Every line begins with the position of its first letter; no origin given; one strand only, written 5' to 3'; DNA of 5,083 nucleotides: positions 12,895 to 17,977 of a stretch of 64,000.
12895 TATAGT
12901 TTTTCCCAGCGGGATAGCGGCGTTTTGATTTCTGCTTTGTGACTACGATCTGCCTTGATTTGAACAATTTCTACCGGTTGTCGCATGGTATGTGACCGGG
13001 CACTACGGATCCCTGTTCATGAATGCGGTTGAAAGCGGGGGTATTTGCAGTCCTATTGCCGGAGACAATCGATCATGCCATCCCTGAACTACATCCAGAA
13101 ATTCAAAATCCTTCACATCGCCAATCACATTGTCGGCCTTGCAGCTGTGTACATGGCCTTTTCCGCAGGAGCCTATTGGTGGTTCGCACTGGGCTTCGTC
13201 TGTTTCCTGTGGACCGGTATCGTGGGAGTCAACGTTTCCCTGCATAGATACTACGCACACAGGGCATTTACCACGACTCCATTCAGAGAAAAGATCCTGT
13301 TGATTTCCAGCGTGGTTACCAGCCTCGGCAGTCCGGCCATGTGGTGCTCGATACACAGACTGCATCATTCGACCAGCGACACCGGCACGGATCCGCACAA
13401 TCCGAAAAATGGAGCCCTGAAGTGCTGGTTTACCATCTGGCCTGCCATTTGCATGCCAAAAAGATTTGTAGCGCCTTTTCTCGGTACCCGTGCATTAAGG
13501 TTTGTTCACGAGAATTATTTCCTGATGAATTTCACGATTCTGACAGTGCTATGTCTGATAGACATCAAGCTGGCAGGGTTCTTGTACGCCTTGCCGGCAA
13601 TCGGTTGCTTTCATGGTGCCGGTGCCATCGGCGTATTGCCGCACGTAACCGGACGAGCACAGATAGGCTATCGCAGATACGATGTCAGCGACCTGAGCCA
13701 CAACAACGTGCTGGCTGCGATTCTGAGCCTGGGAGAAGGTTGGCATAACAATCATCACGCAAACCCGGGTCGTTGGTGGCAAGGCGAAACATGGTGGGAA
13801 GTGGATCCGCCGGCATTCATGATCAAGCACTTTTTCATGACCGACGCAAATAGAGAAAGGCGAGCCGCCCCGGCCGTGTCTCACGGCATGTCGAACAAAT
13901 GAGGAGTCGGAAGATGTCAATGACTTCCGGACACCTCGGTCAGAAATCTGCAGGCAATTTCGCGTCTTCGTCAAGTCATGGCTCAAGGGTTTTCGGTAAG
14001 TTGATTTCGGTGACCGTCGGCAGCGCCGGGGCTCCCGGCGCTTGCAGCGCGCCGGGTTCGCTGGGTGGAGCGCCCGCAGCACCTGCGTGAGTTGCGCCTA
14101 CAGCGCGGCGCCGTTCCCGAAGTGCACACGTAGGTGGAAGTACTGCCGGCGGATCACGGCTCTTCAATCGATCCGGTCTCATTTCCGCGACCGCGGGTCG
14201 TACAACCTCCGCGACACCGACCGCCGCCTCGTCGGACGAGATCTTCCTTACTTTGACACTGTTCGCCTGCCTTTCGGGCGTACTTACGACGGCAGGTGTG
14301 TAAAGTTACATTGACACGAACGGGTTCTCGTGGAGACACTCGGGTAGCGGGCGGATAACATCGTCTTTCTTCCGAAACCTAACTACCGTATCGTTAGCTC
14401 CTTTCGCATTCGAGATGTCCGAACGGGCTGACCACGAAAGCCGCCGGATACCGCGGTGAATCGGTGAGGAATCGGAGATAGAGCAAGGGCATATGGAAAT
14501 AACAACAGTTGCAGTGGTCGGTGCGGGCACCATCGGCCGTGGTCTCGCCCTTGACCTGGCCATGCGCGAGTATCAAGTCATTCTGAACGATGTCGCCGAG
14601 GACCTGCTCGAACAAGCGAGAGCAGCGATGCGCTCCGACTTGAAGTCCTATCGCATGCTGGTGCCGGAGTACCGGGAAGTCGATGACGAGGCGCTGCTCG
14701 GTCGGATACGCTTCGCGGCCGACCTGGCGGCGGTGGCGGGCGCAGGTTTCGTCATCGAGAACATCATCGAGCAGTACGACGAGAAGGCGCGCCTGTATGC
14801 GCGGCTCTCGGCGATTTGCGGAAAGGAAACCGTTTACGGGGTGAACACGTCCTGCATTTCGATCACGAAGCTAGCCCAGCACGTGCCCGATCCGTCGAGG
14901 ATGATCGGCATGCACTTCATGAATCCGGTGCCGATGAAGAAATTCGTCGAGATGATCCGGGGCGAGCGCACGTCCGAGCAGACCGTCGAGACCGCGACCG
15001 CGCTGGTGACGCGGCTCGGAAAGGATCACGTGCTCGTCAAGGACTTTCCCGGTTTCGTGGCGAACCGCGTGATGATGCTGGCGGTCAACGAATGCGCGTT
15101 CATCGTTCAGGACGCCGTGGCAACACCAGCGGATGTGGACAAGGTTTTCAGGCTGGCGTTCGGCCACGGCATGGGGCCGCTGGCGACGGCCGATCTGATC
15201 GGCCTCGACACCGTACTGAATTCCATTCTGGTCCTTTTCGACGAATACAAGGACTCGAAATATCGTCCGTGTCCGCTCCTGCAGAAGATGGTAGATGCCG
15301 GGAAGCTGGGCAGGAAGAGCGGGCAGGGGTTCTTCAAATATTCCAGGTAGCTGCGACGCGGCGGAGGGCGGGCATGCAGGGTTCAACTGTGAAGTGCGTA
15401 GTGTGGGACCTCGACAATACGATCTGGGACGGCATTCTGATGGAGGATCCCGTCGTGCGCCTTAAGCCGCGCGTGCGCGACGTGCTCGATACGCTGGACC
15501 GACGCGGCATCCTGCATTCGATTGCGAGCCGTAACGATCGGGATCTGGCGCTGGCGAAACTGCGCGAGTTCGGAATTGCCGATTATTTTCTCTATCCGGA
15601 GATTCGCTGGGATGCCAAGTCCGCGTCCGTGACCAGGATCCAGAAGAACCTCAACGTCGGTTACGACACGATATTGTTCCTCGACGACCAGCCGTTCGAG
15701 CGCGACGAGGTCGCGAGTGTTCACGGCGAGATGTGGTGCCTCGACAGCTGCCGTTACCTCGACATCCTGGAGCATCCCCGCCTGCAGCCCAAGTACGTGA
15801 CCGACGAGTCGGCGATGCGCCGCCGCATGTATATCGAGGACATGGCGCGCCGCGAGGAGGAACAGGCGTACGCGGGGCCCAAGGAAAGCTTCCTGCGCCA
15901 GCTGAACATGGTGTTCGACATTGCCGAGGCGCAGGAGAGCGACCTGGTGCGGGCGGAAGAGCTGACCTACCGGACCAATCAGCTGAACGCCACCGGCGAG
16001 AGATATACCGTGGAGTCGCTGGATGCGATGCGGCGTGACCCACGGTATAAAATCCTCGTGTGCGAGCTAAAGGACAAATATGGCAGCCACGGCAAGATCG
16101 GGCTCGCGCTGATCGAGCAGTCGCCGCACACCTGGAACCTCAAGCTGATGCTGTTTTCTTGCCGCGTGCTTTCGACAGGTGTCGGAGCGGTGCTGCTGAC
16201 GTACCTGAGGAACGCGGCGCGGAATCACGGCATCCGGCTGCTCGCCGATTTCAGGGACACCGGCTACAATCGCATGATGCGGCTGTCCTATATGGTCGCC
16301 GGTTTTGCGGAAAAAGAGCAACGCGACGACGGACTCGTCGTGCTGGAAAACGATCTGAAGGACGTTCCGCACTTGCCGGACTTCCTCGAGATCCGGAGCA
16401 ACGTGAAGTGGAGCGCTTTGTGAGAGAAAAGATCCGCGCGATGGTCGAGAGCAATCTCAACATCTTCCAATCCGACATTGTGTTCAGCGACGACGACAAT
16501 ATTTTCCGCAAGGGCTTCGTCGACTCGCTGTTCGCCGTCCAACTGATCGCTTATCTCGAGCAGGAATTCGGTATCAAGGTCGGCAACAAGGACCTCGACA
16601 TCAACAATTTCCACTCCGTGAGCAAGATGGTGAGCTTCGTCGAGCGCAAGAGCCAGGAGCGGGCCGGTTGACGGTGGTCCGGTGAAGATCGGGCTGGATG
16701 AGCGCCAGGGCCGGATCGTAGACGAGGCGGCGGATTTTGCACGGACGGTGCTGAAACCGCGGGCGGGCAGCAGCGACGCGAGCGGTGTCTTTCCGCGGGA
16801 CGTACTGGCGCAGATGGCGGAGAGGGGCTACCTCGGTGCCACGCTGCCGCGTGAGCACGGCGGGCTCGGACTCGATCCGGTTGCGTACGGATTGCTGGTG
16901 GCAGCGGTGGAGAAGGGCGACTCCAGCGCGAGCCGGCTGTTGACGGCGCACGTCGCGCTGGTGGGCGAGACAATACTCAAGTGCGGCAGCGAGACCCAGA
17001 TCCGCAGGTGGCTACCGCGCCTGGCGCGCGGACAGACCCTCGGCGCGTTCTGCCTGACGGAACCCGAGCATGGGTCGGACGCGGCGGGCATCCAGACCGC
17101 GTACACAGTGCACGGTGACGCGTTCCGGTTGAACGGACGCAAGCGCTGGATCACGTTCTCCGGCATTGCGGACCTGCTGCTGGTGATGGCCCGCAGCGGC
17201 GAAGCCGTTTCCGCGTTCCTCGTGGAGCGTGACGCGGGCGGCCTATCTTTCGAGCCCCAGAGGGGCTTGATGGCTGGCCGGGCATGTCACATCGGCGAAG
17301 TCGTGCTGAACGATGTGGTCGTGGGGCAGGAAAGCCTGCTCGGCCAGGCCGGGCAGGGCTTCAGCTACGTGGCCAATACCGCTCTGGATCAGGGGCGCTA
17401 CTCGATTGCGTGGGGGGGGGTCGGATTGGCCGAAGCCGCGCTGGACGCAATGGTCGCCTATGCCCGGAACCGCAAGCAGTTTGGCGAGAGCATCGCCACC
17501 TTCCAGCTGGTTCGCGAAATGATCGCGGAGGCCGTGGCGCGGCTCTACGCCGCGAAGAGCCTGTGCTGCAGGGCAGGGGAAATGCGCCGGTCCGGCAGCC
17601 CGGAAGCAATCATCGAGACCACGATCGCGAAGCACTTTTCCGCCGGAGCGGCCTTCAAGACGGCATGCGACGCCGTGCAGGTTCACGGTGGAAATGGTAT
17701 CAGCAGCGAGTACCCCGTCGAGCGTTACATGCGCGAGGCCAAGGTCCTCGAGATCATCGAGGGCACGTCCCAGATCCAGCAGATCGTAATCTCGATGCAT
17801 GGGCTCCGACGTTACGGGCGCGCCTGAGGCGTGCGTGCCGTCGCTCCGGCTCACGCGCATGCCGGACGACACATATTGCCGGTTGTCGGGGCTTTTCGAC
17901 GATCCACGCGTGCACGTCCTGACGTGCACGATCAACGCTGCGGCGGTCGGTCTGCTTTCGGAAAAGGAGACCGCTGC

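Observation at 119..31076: Self-contained FAAL-PKS / hydroxymalonyl-ACP / desaturase / sulfotransferase / PAPS-supply / flippase island: candidate pathway for a sulfated polyhydroxy lipid not matching any system I know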

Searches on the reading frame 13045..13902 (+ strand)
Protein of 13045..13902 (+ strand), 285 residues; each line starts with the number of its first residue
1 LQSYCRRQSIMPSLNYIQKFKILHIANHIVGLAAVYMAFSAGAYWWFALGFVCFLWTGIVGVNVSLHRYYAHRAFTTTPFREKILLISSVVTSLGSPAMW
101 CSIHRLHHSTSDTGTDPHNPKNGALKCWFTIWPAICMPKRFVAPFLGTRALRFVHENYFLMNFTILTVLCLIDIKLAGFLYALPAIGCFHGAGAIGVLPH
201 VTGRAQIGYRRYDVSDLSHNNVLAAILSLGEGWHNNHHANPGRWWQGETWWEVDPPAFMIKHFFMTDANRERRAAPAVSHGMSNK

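Call 4: search_protein_families(library=pfam, proteins=[window:13045-13902:+], max_evalue=0.001)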
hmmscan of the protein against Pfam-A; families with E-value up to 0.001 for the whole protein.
window:13045-13902:+ (285 aa): 1 family
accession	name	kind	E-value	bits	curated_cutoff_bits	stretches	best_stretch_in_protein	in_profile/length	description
PF00487.30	FA_desaturase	-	2.8e-12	47.4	29.7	1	45-245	3-228/253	Fatty acid desaturase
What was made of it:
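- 13075..13902 (+): Membrane fatty-acid desaturase family protein (275 aa). An accessory gene, not conserved in relatives. Pfam FA_desaturase 47 bits (call 4).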

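Call 8: search_protein_families(library=ncbifam, proteins=[window:13045-13902:+], max_evalue=0.01)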
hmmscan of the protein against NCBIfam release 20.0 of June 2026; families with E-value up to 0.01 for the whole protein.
window:13045-13902:+ (285 aa): 2 families
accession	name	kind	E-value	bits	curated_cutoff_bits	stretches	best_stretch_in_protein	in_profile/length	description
NF049918.1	DesA_fam_desat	equivalog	5.6e-20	71.8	400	1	47-280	10-248/385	DesA family fatty acid desaturase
NF003977.1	PRK05470.1-1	equivalog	0.0054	17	60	0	35-114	12-89/117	fumarate reductase subunit FrdD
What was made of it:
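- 13075..13902 (+): NCBIfam DesA family 71.8 bits against a cut-off of 400 (call 8).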

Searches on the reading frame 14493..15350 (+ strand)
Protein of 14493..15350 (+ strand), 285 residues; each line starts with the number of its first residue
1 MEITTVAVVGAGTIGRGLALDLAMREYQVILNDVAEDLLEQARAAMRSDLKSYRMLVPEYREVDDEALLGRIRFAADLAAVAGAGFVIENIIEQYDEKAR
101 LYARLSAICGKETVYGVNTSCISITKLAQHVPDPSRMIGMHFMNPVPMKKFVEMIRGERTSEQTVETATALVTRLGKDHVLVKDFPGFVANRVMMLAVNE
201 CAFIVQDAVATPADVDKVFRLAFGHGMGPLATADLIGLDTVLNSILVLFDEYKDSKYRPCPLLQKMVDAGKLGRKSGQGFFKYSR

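Call 4: search_protein_families(library=pfam, proteins=[window:14493-15350:+], max_evalue=0.001)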
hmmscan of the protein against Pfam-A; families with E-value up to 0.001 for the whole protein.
window:14493-15350:+ (285 aa): 2 families
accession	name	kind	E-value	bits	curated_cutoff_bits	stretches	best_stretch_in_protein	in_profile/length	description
PF02737.24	3HCDH_N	-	6.7e-50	169.9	22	1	5-184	1-179/180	3-hydroxyacyl-CoA dehydrogenase, NAD binding domain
PF00725.27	3HCDH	-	1.7e-31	109.1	22.1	1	187-283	1-97/97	3-hydroxyacyl-CoA dehydrogenase, C-terminal domain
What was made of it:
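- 14493..15350 (+): FkbK-like 3-hydroxyacyl-CoA dehydrogenase family protein. Pfam 3HCDH_N and 3HCDH (call 4).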

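Call 8: search_protein_families(library=ncbifam, proteins=[window:14493-15350:+], max_evalue=0.01)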
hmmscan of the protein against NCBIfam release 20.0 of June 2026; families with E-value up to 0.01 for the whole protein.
window:14493-15350:+ (285 aa): 24 families
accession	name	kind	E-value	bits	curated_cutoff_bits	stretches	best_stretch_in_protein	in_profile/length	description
NF004474.0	PRK05808.1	subfamily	2.9e-90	302.4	408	1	1-284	1-283/283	3-hydroxybutyryl-CoA dehydrogenase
NF005715.0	PRK07530.1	equivalog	5.2e-79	265.7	420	1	1-284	2-284/292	3-hydroxybutyryl-CoA dehydrogenase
NF006124.0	PRK08268.1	subfamily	1.3e-75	255.3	508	1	2-284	6-288/507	3-hydroxyacyl-CoA dehydrogenase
NF006722.0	PRK09260.1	equivalog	1.1e-74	251.3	429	1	3-284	2-282/289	3-hydroxyacyl-CoA dehydrogenase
NF005875.0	PRK07819.1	subfamily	9.5e-66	222.1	319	1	2-283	4-286/287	3-hydroxybutyryl-CoA dehydrogenase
TIGR02279.1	PaaC-3OHAcCoADH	equivalog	3e-61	207.8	669.4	1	3-284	5-286/503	3-hydroxyacyl-CoA dehydrogenase PaaH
NF004699.0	PRK06035.1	equivalog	7.4e-59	199.3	500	1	1-276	1-278/294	3-hydroxyacyl-CoA dehydrogenase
NF008727.0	PRK11730.1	equivalog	4.8e-55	187.2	870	1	3-284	313-593/717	fatty acid oxidation complex subunit alpha FadB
NF006143.0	PRK08293.1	equivalog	8.5e-51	173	312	1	1-284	2-288/291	3-hydroxyacyl-CoA dehydrogenase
NF042925.1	FHMPC_DH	equivalog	7.8e-50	169.9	500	1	5-284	2-281/304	5-formyl-3-hydroxy-2-methylpyridine 4-carboxylate 5-dehydrogenase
TIGR02437.1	FadB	equivalog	2.4e-46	158.4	933.55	1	4-284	314-593/714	fatty acid oxidation complex subunit alpha FadB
NF006125.0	PRK08269.1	equivalog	1.6e-45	155.6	427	1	2-284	4-297/334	3-hydroxybutyryl-CoA dehydrogenase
NF008363.0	PRK11154.1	equivalog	2.3e-44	151.6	869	1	2-284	308-587/708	fatty acid oxidation complex subunit alpha FadJ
TIGR02441.1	fa_ox_alpha_mit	equivalog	2.9e-39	134.8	964.65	1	2-284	334-614/737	fatty acid oxidation complex subunit alpha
TIGR02440.1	FadJ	equivalog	7.8e-38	130.2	968.45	1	2-284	303-582/699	fatty acid oxidation complex subunit alpha FadJ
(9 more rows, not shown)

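Call 69: find_encoding_contigs(protein=window:14493-15350:+, flank=10000, max_places=2)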
Protein window:14493-15350:+ (285 aa): 12 contigs read that carry it; 2 places shown.
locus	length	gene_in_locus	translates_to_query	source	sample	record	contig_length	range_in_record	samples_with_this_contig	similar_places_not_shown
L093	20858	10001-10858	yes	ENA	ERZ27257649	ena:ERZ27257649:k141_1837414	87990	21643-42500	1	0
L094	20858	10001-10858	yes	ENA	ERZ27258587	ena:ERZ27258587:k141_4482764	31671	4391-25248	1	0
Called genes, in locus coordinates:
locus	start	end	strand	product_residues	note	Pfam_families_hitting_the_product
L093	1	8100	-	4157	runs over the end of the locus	PF00501:AMP-binding, PF00550:PP-binding, PF00109:ketoacyl-synt, PF02801:Ketoacyl-synt_C, PF16197:KAsynt_C_assoc, PF22336:RhiE-like_linker, PF22621:CurL-like_PKS_C, PF00698:Acyl_transf_1, +20 more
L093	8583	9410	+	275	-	PF00487:FA_desaturase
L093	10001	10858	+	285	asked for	PF02737:3HCDH_N, PF00725:3HCDH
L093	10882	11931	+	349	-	PF00702:Hydrolase (faint), PF12689:Acid_PPase (faint)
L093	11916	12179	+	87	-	PF00550:PP-binding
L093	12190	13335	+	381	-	PF02771:Acyl-CoA_dh_N, PF02770:Acyl-CoA_dh_M, PF00441:Acyl-CoA_dh_1, PF08028:Acyl-CoA_dh_2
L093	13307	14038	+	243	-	PF17837:4PPT_N, PF01648:ACPS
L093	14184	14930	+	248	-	PF00975:Thioesterase, PF12697:Abhydrolase_6 (weak)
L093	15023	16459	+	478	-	PF01943:Polysacc_synt, PF13440:Polysacc_synt_3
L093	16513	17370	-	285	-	PF17784:Sulfotransfer_4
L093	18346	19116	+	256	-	PF07589:PEP_exosort_dom (weak)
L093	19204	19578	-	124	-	PF04892:VanZ-LLP1 (weak)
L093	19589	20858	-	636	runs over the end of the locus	PF03193:RsgA_GTPase (faint), PF00009:GTP_EFTU, PF01926:MMR_HSR1 (faint), PF22594:GTP-eEF1A_C, PF01583:APS_kinase, PF13671:AAA_33 (weak)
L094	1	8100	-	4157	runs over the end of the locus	PF00501:AMP-binding, PF00550:PP-binding, PF00109:ketoacyl-synt, PF02801:Ketoacyl-synt_C, PF16197:KAsynt_C_assoc, PF22336:RhiE-like_linker, PF22621:CurL-like_PKS_C, PF00698:Acyl_transf_1, +20 more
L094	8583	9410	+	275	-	PF00487:FA_desaturase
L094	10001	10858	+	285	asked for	PF02737:3HCDH_N, PF00725:3HCDH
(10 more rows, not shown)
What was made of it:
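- Checked: For example, FkbK and FkbH are 23 nt apart (call 69).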

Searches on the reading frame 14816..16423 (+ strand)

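Call 4: search_protein_families(library=pfam, proteins=[window:14816-16423:+], max_evalue=0.001)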
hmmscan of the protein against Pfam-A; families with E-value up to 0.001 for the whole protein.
window:14816-16423:+ (535 aa): 2 families
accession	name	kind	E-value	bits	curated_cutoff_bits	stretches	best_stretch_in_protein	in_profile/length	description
PF12689.13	Acid_PPase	-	5.7e-07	30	27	1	213-301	43-142/169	Acid Phosphatase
PF00702.32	Hydrolase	-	9.3e-07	29.9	26.4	0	215-292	98-180/191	haloacid dehalogenase-like hydrolase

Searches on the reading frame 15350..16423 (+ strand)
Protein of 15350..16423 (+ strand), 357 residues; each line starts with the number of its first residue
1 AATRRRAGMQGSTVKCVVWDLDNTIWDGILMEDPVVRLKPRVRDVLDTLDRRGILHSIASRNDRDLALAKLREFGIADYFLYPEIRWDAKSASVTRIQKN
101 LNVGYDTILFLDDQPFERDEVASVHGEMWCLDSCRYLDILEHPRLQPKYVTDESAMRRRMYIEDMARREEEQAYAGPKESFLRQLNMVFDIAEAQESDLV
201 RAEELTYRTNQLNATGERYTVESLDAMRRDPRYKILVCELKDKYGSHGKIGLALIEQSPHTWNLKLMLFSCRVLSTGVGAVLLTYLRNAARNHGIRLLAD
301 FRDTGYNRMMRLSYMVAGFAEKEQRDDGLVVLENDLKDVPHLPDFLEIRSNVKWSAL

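Call 8: search_protein_families(library=ncbifam, proteins=[window:15350-16423:+], max_evalue=0.01)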
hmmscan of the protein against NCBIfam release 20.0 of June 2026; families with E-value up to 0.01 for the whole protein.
window:15350-16423:+ (357 aa): 3 families
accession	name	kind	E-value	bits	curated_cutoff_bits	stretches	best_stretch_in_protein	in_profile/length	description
TIGR01686.1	FkbH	subfamily_domain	2.5e-75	253.6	146.65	1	13-321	2-321/323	FkbH domain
TIGR01681.1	HAD-SF-IIIC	subfamily_domain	7.6e-17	62.4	35.75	1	15-122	1-129/132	HAD-IIIC family phosphatase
TIGR01685.1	MDP-1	equivalog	1.2e-05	25.5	53.75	1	36-133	44-158/174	magnesium-dependent phosphatase-1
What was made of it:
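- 15374..16423 (+): FkbH-like phosphatase/glyceryl-ACP loader. TIGR01686 at 253.6 bits against a cut-off of 146.65 (call 8).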

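Call 34: find_related_loci(query=window:15350-16423:+, collection=metagenome_contigs, flank=10000)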
Query window:15350-16423:+ (357 aa) in metagenome_contigs; peptide patterns used: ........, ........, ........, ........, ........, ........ (x = any residue, [..] = any of these).
308 stretches matched a pattern; 266 encode a relative of the query (tblastn E <= 1e-3); the best 80 are kept; 80 distinct loci.
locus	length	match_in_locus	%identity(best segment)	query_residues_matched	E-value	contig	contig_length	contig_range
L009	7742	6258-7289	80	13-356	0e+0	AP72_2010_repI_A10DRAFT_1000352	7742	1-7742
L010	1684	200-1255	79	5-356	0e+0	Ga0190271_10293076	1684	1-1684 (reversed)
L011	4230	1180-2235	78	5-356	0e+0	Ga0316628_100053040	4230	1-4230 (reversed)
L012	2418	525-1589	78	2-356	0e+0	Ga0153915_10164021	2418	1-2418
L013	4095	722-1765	76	8-355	0e+0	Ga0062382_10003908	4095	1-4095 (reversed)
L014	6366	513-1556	75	9-356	0e+0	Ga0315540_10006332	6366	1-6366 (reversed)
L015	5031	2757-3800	75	9-356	0e+0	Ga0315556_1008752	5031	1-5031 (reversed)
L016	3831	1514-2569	69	5-356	0e+0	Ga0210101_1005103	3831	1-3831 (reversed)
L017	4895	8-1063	67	5-356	2e-168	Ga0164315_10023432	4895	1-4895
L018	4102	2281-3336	67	5-356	3e-170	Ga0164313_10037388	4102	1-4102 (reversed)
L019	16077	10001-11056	56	5-354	6e-136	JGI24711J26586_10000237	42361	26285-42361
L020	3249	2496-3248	78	1-251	1e-140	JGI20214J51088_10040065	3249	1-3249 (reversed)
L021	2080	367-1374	56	14-349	2e-134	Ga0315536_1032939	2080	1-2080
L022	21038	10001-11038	53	5-348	3e-126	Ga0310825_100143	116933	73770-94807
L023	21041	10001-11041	52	4-350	9e-124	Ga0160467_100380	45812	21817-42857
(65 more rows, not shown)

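Call 79: search_protein_families(library=pfam, proteins=[L009:303-1220:-, L009:1228-2118:-, L009:2131-2982:-, L009:3505-4755:-, L009:3829-4944:+, L009:4740-5378:+], max_evalue=0.01)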
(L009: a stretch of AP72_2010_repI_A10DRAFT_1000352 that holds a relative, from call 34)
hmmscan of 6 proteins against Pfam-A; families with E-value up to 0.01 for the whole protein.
L009:303-1220:- (305 aa): 7 families
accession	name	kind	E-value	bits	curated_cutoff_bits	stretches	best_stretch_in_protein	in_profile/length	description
PF02353.26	CMAS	-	3.7e-37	128.6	27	1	33-295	10-270/273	Mycolic acid cyclopropane synthetase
PF13649.12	Methyltransf_25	-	8.6e-15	55.7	27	1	89-184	1-97/97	Methyltransferase domain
PF08241.18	Methyltransf_11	-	1.3e-13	51.9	21.2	1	90-188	1-95/95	Methyltransferase domain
PF13489.12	Methyltransf_23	-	3.3e-12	46.9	27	1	72-237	11-160/164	Methyltransferase domain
PF13847.12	Methyltransf_31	-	8.7e-11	42.1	27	1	84-199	2-114/145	Methyltransferase domain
PF08242.18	Methyltransf_12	-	3.2e-08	34.6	30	1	90-186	1-98/98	Methyltransferase domain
PF07021.18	MetW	-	0.002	18.3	21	1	84-212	12-130/193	Methionine biosynthesis protein MetW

L009:1228-2118:- (296 aa): 1 family
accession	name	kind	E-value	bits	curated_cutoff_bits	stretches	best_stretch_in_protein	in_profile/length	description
PF03405.20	FA_desaturase_2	-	0.00011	21.7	22.7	1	154-192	180-218/325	Fatty acid desaturase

L009:2131-2982:- (283 aa): 2 families
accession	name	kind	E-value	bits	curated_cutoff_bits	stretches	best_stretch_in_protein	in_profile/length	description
PF03405.20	FA_desaturase_2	-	6.6e-12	45.3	22.7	1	53-226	70-247/325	Fatty acid desaturase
PF02915.23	Rubrerythrin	-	4.3e-06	27.6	22.8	1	117-185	65-134/137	Rubrerythrin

L009:3505-4755:- (416 aa): 3 families
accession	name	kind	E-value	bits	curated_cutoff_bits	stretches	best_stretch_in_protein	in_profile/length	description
PF00109.32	ketoacyl-synt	-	7.6e-50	170.3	20.8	1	7-252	6-252/252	Beta-ketoacyl synthase, N-terminal domain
PF02801.28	Ketoacyl-synt_C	-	2.9e-35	121.3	20.8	1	260-374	1-118/119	Beta-ketoacyl synthase, C-terminal domain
PF00108.29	Thiolase_N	-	6.5e-09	36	26.4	1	148-198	64-114/260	Thiolase, N-terminal domain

L009:3829-4944:+ (371 aa): 0 families

L009:4740-5378:+ (212 aa): 0 families

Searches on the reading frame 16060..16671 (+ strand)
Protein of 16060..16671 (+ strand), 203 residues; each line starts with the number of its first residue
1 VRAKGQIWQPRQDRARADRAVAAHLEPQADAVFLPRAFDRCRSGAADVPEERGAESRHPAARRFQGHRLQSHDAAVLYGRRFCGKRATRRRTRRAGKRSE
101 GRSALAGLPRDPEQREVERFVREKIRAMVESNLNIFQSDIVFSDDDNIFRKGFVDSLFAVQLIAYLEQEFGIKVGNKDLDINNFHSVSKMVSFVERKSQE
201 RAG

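Call 4: search_protein_families(library=pfam, proteins=[window:16060-16671:+], max_evalue=0.001)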
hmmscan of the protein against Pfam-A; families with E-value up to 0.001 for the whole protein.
window:16060-16671:+ (203 aa): 1 family
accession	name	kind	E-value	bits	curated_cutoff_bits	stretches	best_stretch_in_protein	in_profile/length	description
PF00550.31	PP-binding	-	2.6e-07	31.2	20.8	1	123-191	1-64/67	Phosphopantetheine attachment site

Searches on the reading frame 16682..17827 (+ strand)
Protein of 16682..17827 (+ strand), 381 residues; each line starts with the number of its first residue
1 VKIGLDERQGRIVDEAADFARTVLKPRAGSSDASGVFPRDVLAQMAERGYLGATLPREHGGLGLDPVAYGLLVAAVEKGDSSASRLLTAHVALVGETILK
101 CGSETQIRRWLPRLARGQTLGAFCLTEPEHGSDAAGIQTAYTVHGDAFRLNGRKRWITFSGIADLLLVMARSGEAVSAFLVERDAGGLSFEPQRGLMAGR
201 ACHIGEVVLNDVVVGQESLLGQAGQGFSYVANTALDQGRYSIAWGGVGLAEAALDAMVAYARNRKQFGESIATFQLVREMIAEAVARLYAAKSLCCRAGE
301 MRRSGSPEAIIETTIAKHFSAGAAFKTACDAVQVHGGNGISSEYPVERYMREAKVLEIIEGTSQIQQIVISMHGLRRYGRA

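Call 4: search_protein_families(library=pfam, proteins=[window:16682-17827:+], max_evalue=0.001)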
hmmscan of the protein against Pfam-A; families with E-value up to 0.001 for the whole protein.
window:16682-17827:+ (381 aa): 4 families
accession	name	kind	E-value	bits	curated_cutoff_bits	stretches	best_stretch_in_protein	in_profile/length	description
PF00441.29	Acyl-CoA_dh_1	-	8.6e-40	136.8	22.4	1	224-373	1-148/150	Acyl-CoA dehydrogenase, C-terminal domain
PF02771.21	Acyl-CoA_dh_N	-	7.9e-28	97.5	22.9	1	7-118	2-113/113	Acyl-CoA dehydrogenase, N-terminal domain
PF02770.24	Acyl-CoA_dh_M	-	1.3e-21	77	33.3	1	122-212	1-97/97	Acyl-CoA dehydrogenase, middle domain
PF08028.16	Acyl-CoA_dh_2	-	4.3e-17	63.1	22.7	1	242-360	3-130/134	Acyl-CoA dehydrogenase, C-terminal domain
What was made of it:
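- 16682..17827 (+): FkbI-like acyl-CoA dehydrogenase family protein. All three Pfam acyl-CoA dehydrogenase domains (call 4).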
